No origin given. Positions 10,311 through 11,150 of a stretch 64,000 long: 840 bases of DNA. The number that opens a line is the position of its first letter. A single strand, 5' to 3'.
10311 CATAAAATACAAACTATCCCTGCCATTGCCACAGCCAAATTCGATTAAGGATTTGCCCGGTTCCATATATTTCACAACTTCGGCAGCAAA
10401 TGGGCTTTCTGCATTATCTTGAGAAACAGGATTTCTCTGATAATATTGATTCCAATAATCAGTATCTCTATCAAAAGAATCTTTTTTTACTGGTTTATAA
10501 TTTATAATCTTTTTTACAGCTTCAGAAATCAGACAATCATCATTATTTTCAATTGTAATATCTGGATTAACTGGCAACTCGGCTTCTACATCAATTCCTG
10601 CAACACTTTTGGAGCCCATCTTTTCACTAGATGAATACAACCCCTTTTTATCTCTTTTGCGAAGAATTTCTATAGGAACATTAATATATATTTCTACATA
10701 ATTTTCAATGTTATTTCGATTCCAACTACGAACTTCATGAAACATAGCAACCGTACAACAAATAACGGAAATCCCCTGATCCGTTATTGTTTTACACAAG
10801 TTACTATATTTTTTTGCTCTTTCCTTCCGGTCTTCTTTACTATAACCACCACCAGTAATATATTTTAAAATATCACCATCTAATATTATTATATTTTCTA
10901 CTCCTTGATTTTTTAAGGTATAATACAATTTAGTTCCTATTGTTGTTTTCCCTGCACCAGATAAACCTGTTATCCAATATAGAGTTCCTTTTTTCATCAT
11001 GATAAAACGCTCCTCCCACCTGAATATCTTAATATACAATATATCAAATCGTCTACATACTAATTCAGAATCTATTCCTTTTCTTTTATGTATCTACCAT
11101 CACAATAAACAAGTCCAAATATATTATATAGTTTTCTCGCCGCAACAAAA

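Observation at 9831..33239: AT-rich 23-kb glycopolymer locus predicted to make a sulfated, ribitol-phosphate-containing polymer with a 4-amino-sugar branch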

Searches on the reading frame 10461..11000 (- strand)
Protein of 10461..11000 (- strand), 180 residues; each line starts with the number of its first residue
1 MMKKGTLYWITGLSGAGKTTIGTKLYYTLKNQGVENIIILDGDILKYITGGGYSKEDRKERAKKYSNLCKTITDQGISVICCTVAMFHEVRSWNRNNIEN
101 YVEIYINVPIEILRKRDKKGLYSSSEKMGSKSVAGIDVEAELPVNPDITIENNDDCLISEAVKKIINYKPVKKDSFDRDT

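Call 54: find_homologous_proteins(query=window:10461-11000:-, max_evalue=1e-10)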
Query seq(180 aa) (180 aa): 1756 proteins with E <= 1e-10 among 2130 candidates; the best 120 are listed.
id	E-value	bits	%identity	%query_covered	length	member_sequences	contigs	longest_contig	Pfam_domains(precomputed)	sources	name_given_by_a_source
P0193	1.2e-62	229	61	99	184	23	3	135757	PF06414.19,PF01583.27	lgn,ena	-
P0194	3.0e-62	228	62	99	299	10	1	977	PF13847.13,PF13489.13,PF05724.18,PF06414.19,PF03848.21,PF13649.13,PF08241.19,PF08242.19,PF01583.27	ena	-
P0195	1.1e-61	226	63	99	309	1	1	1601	PF06414.19,PF01583.27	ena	-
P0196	1.7e-60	222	60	99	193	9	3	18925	PF06414.19,PF13238.13,PF01583.27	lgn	-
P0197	1.3e-59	219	57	100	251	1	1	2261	PF13238.13,PF01583.27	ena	-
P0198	2.0e-59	219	58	99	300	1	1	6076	PF13847.13,PF13489.13,PF06414.19,PF03848.21,PF13649.13,PF08241.19,PF08242.19,PF01583.27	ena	-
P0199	2.3e-59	218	58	99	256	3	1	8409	PF13847.13,PF13489.13,PF06414.19,PF03848.21,PF13649.13,PF01583.27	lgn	-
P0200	3.8e-59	218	60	99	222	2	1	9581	PF13238.13,PF01583.27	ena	-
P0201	2.1e-58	215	58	100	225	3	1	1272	PF13238.13,PF01583.27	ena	-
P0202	2.3e-58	215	54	98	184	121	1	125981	PF08433.17,PF13238.13,PF01583.27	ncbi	-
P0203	9.5e-58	213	54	98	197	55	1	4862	PF13238.13,PF01583.27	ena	-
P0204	1.6e-57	212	56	98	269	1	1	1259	PF08433.17,PF13238.13,PF01583.27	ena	-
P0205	1.6e-57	212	57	99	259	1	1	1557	PF13847.13,PF13238.13,PF01583.27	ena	-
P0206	9.8e-57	210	53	100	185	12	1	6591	PF01583.27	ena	-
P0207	1.0e-56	210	53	100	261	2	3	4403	PF13847.13,PF13489.13,PF03848.21,PF13649.13,PF08433.17,PF13238.13,PF08241.19,PF08242.19,PF01583.27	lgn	-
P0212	5.6e-56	207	57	99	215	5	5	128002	PF13671.13,PF13238.13,PF01583.27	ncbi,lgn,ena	-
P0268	1.8e-46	176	57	84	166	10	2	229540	PF06414.19,PF00005.34,PF01202.29,PF13238.13,PF01583.27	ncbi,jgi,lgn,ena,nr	ncbi:MAG: adenylyl-sulfate kinase [Clostridium beijerinckii]|nr:adenylyl-sulfate kinase [Clostridium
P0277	4.3e-46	175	49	91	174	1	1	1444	PF01583.27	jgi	jgi:cytidine diphosphoramidate kinase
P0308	2.7e-45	173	52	91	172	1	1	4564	PF06414.19,PF13671.13,PF01583.27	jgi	jgi:cytidine diphosphoramidate kinase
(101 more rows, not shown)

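Call 57: find_encoding_contigs(protein=P0193, flank=10000, max_places=1)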
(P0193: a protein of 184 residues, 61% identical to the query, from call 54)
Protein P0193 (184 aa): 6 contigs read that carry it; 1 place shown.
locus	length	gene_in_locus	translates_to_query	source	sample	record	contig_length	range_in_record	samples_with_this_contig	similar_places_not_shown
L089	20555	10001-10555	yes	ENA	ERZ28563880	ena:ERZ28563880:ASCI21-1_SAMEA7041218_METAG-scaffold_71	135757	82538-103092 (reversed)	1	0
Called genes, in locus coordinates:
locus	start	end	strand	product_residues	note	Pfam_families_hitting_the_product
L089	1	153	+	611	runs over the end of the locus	PF00483:NTP_transferase, PF01128:IspD (faint), PF12804:NTP_transf_3, PF00155:Aminotran_1_2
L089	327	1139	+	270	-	PF00669:Flagellin_N, PF00700:Flagellin_C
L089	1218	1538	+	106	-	PF26154:DUF8042 (weak)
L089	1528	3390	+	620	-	PF01973:MptE-like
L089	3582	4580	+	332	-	PF01073:3Beta_HSD, PF01370:Epimerase, PF02719:Polysacc_synt_2, PF04321:RmlD_sub_bind, PF05368:NmrA, PF07993:NAD_binding_4 (weak), PF13460:NAD_binding_10, PF16363:GDP_Man_Dehyd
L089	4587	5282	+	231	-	PF02348:CTP_transf_3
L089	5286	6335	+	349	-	PF03102:NeuB, PF08666:SAF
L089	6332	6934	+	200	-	PF00551:Formyl_trans_N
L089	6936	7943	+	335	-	PF00534:Glycos_transf_1, PF04101:Glyco_tran_28_C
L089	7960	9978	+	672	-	PF00884:Sulfatase, PF01663:Phosphodiest (weak)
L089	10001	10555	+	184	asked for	PF01583:APS_kinase, PF06414:Zeta_toxin (weak)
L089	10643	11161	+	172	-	PF03848:TehB, PF05724:TPMT (weak), PF08241:Methyltransf_11, PF08242:Methyltransf_12, PF13489:Methyltransf_23, PF13649:Methyltransf_25, PF13847:Methyltransf_31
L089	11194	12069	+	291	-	PF08305:NPCBM (weak)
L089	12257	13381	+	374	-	PF00155:Aminotran_1_2, PF01041:DegT_DnrJ_EryC1, PF00266:Aminotran_5 (weak), PF01212:Beta_elim_lyase, PF01053:Cys_Met_Meta_PP (weak)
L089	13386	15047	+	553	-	PF26154:DUF8042 (weak), PF20157:Maf_flag10_N, PF01973:MptE-like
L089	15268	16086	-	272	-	PF03050:DDE_Tnp_IS66, PF13817:DDE_Tnp_IS66_C (weak)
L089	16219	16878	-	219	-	PF13007:LZ_Tnp_IS66, PF13005:zf-IS66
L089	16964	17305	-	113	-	PF05717:TnpB_IS66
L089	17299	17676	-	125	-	-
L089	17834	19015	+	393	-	PF13518:HTH_28 (weak), PF13565:HTH_32, PF13358:DDE_3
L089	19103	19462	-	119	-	PF05717:TnpB_IS66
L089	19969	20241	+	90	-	PF03050:DDE_Tnp_IS66, PF13817:DDE_Tnp_IS66_C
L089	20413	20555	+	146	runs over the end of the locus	-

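Call 58: find_encoding_contigs(protein=P0202, flank=10000, max_places=1)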
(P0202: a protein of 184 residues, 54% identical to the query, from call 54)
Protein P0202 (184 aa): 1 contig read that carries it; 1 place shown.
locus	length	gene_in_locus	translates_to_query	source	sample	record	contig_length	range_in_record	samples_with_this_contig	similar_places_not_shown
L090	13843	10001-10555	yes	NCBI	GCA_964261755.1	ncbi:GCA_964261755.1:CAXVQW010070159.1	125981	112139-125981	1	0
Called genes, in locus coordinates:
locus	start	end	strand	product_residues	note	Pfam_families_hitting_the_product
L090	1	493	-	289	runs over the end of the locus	PF19799:DUF6282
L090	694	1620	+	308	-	PF00126:HTH_1, PF03466:LysR_substrate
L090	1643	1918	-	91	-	PF12116:SpoIIID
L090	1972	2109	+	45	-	-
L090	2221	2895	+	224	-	-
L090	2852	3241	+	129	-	-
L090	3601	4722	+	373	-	PF00155:Aminotran_1_2 (faint), PF01041:DegT_DnrJ_EryC1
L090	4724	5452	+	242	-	PF08889:WbqC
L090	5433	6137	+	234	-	PF04055:Radical_SAM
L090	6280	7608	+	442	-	PF04230:PS_pyruv_trans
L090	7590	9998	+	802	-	PF00583:Acetyltransf_1, PF13673:Acetyltransf_10 (weak), PF13508:Acetyltransf_7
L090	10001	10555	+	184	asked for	PF01583:APS_kinase, PF08433:KTI12 (weak), PF13238:AAA_18 (weak)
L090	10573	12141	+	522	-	-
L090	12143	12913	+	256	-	PF03478:Beta-prop_KIB1-4 (faint)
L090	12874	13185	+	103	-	-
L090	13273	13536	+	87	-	PF08279:HTH_11 (faint), PF13565:HTH_32 (faint)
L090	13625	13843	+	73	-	?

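Call 60: find_encoding_contigs(protein=P0212, flank=10000, max_places=1)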
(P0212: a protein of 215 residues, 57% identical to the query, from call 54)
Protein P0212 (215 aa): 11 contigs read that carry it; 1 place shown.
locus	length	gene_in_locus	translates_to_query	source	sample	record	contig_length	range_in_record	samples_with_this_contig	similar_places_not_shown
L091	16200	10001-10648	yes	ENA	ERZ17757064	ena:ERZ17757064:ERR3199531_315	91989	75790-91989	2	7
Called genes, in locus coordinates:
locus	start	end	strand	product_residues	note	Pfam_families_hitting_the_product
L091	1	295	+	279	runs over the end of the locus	PF00456:Transketolase_N, PF13292:DXP_synthase_N, PF02775:TPP_enzyme_C (weak)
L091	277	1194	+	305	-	PF02779:Transket_pyr, PF02780:Transketolase_C, PF17147:PFOR_II (weak), PF22613:Transketolase_C_1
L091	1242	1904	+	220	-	PF01209:Ubie_methyltran, PF13489:Methyltransf_23, PF07021:MetW, PF13847:Methyltransf_31, PF08241:Methyltransf_11, PF08242:Methyltransf_12, PF13649:Methyltransf_25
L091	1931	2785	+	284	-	PF01073:3Beta_HSD, PF01370:Epimerase, PF04321:RmlD_sub_bind, PF07993:NAD_binding_4 (faint), PF13460:NAD_binding_10, PF16363:GDP_Man_Dehyd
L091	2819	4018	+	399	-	-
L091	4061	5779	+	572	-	PF13522:GATase_6, PF13537:GATase_7, PF00733:Asn_synthase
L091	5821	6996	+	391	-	PF13439:Glyco_transf_4, PF00534:Glycos_transf_1, PF13692:Glyco_trans_1_4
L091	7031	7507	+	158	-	PF22674:C2185-like_N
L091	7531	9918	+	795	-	PF13469:Sulfotransfer_3 (faint)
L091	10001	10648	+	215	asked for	PF01583:APS_kinase, PF13671:AAA_33 (weak), PF13238:AAA_18 (weak)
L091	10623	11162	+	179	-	PF03848:TehB, PF13489:Methyltransf_23, PF13847:Methyltransf_31, PF08241:Methyltransf_11, PF08242:Methyltransf_12, PF13649:Methyltransf_25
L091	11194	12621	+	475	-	PF02310:B12-binding, PF04055:Radical_SAM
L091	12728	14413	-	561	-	PF13524:Glyco_trans_1_2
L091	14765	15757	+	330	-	PF00535:Glycos_transf_2, PF10111:Glyco_tranf_2_2, PF13641:Glyco_tranf_2_3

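Call 61: find_encoding_contigs(protein=P0268, flank=10000, max_places=1)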
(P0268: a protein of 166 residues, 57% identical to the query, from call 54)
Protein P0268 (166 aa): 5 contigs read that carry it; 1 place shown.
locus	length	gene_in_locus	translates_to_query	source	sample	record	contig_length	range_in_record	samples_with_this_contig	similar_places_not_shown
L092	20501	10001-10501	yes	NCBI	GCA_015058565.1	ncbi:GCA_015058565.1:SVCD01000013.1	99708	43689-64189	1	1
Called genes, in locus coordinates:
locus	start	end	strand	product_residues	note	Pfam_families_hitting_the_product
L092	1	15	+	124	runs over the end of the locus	PF02561:FliS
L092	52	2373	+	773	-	PF02465:FliD_N, PF07195:FliD_C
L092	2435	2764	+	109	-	PF05400:FliT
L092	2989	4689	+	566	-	PF00669:Flagellin_N, PF00700:Flagellin_C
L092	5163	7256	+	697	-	PF00535:Glycos_transf_2, PF13424:TPR_12 (faint), PF07719:TPR_2 (faint)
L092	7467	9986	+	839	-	PF00515:TPR_1 (faint), PF07719:TPR_2 (faint), PF13181:TPR_8 (faint), PF13439:Glyco_transf_4 (weak), PF00534:Glycos_transf_1, PF13692:Glyco_trans_1_4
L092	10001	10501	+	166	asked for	PF00005:ABC_tran (weak), PF01583:APS_kinase, PF06414:Zeta_toxin (weak), PF13238:AAA_18 (weak), PF01202:SKI (faint)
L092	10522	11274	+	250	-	PF01209:Ubie_methyltran, PF13649:Methyltransf_25, PF13847:Methyltransf_31 (weak), PF08241:Methyltransf_11, PF08242:Methyltransf_12 (weak)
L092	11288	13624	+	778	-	PF01326:PPDK_N, PF00391:PEP-utilizers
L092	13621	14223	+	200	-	PF07722:Peptidase_C26, PF00117:GATase, PF07722:Peptidase_C26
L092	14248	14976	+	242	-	PF00483:NTP_transferase, PF12804:NTP_transf_3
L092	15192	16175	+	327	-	PF00132:Hexapep, PF14602:Hexapep_2 (weak)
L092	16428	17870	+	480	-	PF22674:C2185-like_N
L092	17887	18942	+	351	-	PF00535:Glycos_transf_2, PF13181:TPR_8 (faint), PF13424:TPR_12 (faint), PF13431:TPR_17 (faint), PF00515:TPR_1 (weak), PF07719:TPR_2 (weak), PF13174:TPR_6 (faint)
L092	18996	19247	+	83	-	-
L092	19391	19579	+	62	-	PF14070:YjfB_motility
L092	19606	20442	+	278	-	PF00669:Flagellin_N, PF00700:Flagellin_C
